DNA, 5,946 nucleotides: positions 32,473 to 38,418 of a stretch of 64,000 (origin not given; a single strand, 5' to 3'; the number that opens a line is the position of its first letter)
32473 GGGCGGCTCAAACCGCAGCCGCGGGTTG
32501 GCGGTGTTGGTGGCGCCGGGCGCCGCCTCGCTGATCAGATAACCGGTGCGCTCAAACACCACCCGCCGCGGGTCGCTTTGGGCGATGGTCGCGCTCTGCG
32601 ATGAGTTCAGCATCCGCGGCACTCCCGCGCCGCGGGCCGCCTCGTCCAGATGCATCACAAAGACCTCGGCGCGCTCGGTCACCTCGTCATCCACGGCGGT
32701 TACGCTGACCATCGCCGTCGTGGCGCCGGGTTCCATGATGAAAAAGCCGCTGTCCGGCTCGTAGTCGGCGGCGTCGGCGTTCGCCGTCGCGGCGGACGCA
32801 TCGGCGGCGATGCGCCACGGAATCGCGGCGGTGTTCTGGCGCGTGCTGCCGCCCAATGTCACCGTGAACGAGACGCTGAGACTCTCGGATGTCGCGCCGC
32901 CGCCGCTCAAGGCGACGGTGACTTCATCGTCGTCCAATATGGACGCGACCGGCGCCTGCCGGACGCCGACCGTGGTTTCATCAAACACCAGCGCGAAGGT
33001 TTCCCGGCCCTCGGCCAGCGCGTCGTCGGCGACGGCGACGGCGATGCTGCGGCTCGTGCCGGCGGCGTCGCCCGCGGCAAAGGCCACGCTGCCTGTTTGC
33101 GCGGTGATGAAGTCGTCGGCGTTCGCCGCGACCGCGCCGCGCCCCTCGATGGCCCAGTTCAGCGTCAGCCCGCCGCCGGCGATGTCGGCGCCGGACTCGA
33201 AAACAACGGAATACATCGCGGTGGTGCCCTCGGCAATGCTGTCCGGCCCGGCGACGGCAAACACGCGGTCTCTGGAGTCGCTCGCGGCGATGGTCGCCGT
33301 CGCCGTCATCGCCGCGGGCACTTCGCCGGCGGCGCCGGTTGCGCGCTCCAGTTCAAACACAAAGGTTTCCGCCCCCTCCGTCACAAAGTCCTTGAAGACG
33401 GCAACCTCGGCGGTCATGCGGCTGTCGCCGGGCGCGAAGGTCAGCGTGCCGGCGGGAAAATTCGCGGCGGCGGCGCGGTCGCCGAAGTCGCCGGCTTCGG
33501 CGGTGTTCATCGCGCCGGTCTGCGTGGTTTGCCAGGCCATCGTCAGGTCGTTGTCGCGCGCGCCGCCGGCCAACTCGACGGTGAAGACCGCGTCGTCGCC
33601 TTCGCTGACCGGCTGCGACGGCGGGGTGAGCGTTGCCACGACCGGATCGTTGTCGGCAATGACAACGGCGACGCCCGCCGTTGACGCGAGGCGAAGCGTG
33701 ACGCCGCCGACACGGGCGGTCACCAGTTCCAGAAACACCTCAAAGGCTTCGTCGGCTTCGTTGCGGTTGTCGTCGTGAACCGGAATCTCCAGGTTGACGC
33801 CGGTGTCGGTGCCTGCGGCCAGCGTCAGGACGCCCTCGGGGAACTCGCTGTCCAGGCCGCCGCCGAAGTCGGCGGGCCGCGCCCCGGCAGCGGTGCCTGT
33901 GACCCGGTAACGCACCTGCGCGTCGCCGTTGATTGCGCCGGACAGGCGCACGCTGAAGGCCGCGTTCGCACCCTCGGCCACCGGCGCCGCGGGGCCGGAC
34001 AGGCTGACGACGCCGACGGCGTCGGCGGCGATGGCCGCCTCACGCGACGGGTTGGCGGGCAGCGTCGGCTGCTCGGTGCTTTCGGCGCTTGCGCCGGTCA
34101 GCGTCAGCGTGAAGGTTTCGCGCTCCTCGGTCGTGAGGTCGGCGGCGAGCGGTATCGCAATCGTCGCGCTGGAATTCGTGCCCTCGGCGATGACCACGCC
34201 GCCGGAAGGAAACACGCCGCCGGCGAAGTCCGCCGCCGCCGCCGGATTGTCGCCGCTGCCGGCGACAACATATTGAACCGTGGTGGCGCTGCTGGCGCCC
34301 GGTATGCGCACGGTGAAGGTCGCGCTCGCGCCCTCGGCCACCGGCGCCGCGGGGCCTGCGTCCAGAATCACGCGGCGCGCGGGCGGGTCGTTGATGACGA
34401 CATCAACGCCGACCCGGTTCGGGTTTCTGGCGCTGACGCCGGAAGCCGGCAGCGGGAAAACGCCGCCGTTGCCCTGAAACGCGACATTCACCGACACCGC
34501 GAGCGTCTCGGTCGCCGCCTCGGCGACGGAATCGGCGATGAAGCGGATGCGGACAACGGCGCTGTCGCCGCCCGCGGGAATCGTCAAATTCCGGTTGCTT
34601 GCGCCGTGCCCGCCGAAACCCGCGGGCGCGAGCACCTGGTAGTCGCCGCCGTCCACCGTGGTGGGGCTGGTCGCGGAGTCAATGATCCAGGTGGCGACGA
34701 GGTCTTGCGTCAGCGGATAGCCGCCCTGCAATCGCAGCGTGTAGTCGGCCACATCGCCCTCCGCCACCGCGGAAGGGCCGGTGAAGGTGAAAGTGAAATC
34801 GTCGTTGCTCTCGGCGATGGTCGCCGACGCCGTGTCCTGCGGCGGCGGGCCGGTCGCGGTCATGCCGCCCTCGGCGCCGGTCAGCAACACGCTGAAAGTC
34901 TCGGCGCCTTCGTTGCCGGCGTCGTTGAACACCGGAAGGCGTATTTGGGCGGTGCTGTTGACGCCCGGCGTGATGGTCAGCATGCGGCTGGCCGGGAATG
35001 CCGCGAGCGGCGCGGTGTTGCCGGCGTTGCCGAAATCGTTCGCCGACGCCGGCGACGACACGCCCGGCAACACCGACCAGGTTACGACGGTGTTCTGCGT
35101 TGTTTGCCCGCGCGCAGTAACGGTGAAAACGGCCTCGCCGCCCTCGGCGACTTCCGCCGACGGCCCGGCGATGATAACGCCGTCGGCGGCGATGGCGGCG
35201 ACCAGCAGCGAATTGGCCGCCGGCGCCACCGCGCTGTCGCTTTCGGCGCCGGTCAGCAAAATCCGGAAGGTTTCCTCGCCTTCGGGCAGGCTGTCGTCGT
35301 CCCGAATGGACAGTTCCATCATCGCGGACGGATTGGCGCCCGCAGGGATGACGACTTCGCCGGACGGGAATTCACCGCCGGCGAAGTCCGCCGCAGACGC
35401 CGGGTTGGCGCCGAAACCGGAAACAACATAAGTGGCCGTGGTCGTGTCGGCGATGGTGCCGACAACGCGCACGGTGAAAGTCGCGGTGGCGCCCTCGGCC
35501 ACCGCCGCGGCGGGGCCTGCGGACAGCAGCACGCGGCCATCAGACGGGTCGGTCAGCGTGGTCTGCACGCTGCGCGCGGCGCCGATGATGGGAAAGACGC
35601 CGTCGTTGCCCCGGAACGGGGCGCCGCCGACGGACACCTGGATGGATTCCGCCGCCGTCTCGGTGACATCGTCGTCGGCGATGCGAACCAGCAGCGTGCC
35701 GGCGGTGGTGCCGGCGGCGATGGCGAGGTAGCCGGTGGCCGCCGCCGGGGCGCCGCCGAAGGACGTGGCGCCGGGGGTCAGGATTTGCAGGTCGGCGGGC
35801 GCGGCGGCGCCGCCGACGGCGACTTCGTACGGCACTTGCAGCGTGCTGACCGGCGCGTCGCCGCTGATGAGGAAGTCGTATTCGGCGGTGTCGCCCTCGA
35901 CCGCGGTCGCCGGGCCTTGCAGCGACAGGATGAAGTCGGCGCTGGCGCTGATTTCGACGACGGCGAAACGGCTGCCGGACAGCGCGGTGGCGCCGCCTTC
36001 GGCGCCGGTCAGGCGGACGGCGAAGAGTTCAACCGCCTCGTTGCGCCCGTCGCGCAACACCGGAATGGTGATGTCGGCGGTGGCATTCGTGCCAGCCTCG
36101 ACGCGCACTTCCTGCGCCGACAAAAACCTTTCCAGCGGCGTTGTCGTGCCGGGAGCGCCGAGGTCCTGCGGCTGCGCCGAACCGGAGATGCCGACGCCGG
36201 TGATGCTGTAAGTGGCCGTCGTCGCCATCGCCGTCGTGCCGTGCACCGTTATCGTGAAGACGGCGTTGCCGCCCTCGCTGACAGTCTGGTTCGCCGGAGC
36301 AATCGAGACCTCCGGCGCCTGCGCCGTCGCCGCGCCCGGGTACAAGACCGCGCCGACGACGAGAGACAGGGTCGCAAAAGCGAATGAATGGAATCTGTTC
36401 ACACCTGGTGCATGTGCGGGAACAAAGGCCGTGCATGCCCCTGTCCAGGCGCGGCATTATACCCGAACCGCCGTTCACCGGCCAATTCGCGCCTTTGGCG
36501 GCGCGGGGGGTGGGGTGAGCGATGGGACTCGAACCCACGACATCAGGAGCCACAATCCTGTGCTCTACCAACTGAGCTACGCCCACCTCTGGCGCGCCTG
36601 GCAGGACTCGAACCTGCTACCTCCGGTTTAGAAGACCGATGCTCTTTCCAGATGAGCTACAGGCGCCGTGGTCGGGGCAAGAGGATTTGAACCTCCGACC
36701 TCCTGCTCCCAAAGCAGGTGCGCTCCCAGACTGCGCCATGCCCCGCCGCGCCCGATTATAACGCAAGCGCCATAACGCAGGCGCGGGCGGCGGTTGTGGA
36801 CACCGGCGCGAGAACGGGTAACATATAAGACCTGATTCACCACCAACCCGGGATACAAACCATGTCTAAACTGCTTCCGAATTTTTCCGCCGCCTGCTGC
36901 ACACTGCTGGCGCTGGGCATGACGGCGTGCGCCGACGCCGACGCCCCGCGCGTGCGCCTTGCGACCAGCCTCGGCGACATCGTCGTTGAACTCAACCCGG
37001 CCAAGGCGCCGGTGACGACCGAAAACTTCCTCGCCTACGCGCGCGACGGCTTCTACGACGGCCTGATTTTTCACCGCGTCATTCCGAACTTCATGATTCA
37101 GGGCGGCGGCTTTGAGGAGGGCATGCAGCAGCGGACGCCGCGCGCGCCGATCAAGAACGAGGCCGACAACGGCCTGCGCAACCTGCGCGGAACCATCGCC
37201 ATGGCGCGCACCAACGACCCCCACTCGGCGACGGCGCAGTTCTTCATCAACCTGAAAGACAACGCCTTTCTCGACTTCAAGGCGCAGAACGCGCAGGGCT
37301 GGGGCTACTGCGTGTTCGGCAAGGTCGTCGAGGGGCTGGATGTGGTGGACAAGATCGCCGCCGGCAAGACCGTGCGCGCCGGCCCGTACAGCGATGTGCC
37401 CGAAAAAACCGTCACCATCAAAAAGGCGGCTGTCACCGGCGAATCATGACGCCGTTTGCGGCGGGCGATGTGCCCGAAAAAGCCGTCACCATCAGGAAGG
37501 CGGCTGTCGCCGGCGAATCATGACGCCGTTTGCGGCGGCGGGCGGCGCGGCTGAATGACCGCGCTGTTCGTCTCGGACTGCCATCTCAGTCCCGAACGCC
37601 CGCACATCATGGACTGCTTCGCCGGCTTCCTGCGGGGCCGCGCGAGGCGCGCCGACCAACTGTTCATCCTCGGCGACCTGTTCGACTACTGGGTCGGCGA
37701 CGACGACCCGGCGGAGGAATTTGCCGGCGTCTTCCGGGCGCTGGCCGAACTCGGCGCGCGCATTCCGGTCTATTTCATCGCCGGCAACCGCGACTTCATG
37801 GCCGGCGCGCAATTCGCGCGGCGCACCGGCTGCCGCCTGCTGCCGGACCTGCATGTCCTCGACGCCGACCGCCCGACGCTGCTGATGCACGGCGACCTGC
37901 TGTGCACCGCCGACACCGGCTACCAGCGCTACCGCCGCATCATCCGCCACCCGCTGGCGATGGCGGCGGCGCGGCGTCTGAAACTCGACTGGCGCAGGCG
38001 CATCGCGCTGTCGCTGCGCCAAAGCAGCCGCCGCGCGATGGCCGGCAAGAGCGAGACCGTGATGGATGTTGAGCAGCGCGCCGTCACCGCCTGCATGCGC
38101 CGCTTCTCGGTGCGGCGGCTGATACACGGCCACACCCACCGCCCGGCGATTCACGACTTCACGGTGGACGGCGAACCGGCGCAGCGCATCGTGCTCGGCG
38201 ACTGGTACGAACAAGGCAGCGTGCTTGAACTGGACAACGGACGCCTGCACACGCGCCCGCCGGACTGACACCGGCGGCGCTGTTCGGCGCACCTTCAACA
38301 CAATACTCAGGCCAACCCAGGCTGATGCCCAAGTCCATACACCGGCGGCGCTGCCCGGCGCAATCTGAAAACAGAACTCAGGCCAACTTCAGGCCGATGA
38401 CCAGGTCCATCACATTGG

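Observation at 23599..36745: Single 12.8-kb gene for a 4267-aa Calx-beta/TSP3 repeat surface protein with a sortase-class C-terminal tail, wedged between an orphan mlaC and a tRNA-Pro/Arg/His cluster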

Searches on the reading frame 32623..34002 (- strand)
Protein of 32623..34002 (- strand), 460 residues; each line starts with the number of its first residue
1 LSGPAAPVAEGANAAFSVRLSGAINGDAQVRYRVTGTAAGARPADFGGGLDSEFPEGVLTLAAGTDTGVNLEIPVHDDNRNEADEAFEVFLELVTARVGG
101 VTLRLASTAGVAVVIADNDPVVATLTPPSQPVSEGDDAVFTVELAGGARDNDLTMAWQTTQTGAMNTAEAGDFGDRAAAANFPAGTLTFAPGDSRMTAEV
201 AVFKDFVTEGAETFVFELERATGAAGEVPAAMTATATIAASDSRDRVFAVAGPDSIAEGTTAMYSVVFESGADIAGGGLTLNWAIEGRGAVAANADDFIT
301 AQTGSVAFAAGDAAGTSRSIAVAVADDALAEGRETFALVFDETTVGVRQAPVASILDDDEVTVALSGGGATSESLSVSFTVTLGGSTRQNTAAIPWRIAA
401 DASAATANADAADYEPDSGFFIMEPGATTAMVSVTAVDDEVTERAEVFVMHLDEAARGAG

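Call 11: search_protein_families(library=pfam, proteins=[window:32623-34002:-], max_evalue=1)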
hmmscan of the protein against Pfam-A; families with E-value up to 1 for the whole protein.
window:32623-34002:- (460 aa): 2 families
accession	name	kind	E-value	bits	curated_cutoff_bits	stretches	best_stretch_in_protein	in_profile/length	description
PF03160.20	Calx-beta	-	8.6e-24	84.3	27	4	117-239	1-116/119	Calx-beta domain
PF15131.11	DUF4567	-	0.16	12.7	27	1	120-165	26-71/75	Domain of unknown function (DUF4567)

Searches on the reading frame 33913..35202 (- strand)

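Call 11: search_protein_families(library=pfam, proteins=[window:33913-35202:-], max_evalue=1)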
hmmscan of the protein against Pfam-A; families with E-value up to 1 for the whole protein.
window:33913-35202:- (430 aa): 4 families
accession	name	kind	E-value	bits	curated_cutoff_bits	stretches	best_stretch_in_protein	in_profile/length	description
PF03160.20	Calx-beta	-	4.1e-07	30.5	27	2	74-131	62-117/119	Calx-beta domain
PF08522.16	BT_3987-like_N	-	0.0068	17.5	25.9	0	132-223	12-98/120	BT_3987-like, N-terminal domain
PF17430.7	YqgC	-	0.034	14.7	25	1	8-46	2-39/51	Uncharacterized YqgC-like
PF07679.22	I-set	-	0.29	11.7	23.7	0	15-43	9-35/90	Immunoglobulin I-set domain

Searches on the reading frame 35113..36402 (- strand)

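Call 11: search_protein_families(library=pfam, proteins=[window:35113-36402:-], max_evalue=1)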
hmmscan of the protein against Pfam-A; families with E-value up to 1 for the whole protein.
window:35113-36402:- (430 aa): 3 families
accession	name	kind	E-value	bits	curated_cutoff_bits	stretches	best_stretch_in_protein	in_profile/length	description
PF07679.22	I-set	-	0.045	14.2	23.7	0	30-57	1-28/90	Immunoglobulin I-set domain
PF08522.16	BT_3987-like_N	-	0.16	13.1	25.9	0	344-373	74-103/120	BT_3987-like, N-terminal domain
PF21160.3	PrkC-like_PASTA-like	-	0.38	11.6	27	0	301-318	50-67/74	Serine/threonine protein kinase-like, C-terminal PASTA-like domain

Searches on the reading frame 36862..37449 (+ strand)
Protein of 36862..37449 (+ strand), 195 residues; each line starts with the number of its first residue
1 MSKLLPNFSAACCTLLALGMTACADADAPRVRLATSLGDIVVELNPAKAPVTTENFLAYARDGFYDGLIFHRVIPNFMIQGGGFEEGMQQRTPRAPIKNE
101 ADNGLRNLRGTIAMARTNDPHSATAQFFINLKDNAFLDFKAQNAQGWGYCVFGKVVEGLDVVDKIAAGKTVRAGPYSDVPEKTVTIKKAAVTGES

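Call 31: search_protein_families(library=ncbifam, proteins=[window:36862-37449:+], max_evalue=0.1)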
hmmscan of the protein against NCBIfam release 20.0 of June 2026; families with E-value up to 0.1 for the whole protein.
window:36862-37449:+ (195 aa): 2 families
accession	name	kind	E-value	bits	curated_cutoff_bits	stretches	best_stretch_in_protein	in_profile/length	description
NF008151.0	PRK10903.1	equivalog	2.3e-72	242.5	308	1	10-191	10-188/190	peptidylprolyl isomerase A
NF008057.0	PRK10791.1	equivalog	5.7e-70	234.3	297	1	31-191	2-162/164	peptidylprolyl isomerase B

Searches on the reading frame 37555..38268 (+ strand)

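Call 31: search_protein_families(library=ncbifam, proteins=[window:37555-38268:+], max_evalue=0.1)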
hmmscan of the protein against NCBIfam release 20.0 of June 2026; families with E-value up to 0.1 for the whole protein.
window:37555-38268:+ (237 aa): 5 families
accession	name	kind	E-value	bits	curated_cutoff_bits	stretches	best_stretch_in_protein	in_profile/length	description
NF003743.0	PRK05340.1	equivalog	5.8e-84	281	134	1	1-231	2-234/242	UDP-2,3-diacylglucosamine diphosphatase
TIGR01854.1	lipid_A_lpxH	equivalog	1.1e-81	273.5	190.35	1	3-228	1-228/231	UDP-2,3-diacylglucosamine diphosphatase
TIGR04123.1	P_estr_lig_assc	hypoth_equivalog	0.0026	17.2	150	1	32-86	64-114/207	ligase-associated DNA damage response endonuclease PdeM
TIGR03729.1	acc_ester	subfamily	0.006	16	148.25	0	20-86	22-78/239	putative phosphoesterase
TIGR00619.1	sbcd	subfamily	0.015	15.1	77.65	1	32-82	39-88/252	exonuclease subunit SbcD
